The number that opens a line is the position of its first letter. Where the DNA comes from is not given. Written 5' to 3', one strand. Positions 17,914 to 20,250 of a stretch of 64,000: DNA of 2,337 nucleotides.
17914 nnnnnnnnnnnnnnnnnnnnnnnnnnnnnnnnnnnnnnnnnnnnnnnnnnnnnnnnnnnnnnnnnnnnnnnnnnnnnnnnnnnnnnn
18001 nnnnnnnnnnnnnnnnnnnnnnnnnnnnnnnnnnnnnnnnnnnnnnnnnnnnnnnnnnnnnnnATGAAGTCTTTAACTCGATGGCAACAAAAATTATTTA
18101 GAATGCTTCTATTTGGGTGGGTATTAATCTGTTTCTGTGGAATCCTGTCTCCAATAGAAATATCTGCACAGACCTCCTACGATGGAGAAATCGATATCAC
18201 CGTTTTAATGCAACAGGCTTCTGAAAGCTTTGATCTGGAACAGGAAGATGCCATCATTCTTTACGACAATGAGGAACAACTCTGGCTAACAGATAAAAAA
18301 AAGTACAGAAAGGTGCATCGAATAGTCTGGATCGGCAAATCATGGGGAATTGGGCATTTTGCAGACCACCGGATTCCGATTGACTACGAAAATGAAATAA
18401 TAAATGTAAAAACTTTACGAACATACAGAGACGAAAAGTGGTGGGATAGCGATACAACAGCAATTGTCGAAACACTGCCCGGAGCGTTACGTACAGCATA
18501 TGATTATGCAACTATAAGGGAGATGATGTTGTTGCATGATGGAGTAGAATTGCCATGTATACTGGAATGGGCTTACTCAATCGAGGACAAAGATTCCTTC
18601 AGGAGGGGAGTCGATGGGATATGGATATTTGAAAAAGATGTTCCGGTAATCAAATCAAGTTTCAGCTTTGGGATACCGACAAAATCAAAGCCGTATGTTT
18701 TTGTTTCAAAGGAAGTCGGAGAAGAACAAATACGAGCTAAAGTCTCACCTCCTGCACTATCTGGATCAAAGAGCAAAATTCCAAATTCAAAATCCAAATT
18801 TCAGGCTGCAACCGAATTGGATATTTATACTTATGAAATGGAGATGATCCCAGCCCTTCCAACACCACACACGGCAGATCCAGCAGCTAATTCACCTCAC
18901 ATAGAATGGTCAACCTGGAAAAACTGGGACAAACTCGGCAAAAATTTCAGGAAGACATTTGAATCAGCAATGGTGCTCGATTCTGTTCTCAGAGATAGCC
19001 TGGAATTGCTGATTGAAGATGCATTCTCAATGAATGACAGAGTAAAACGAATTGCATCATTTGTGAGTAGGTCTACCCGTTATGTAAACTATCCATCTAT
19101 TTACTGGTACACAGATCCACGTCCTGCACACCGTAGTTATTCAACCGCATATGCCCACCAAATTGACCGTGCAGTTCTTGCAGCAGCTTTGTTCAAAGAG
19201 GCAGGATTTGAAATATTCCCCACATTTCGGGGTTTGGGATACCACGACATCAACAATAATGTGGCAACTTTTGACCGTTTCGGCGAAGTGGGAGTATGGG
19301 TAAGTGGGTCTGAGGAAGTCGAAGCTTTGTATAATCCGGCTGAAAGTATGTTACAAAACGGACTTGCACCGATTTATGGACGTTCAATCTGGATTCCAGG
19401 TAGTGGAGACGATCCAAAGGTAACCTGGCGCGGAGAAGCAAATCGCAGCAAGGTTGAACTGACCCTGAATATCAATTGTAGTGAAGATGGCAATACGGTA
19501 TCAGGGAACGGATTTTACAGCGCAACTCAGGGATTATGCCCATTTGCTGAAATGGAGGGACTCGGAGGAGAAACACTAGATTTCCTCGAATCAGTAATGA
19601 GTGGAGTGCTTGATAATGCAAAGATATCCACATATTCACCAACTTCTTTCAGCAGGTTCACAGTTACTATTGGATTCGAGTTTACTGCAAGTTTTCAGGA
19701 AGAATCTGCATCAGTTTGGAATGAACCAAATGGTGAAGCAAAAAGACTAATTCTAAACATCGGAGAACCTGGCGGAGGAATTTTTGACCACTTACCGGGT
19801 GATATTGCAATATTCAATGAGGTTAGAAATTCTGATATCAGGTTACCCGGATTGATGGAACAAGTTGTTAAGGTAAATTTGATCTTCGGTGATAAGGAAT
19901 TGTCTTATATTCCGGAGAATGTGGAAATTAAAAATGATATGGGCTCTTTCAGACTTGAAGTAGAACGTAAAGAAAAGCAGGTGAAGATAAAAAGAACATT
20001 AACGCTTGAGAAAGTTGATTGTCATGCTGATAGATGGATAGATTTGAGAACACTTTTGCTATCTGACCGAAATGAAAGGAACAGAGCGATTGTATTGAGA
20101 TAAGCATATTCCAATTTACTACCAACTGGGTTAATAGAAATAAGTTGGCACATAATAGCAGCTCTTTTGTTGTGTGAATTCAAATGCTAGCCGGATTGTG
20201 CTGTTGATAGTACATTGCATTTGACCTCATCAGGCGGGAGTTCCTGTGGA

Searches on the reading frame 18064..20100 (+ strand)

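Call 77: search_protein_families(library=pfam, proteins=[window:18064-20100:+], max_evalue=0.00001)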
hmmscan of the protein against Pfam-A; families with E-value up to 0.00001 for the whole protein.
window:18064-20100:+ (679 aa): 2 families
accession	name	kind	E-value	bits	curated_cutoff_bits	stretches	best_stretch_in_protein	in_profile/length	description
PF12969.12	DUF3857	-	9.6e-10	39.2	24.6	1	77-215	2-142/170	Domain of Unknown Function with PDB structure (DUF3857)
PF12970.12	DUF3858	-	1.1e-09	38.9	27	1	582-677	19-115/116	Domain of Unknown Function with PDB structure (DUF3858)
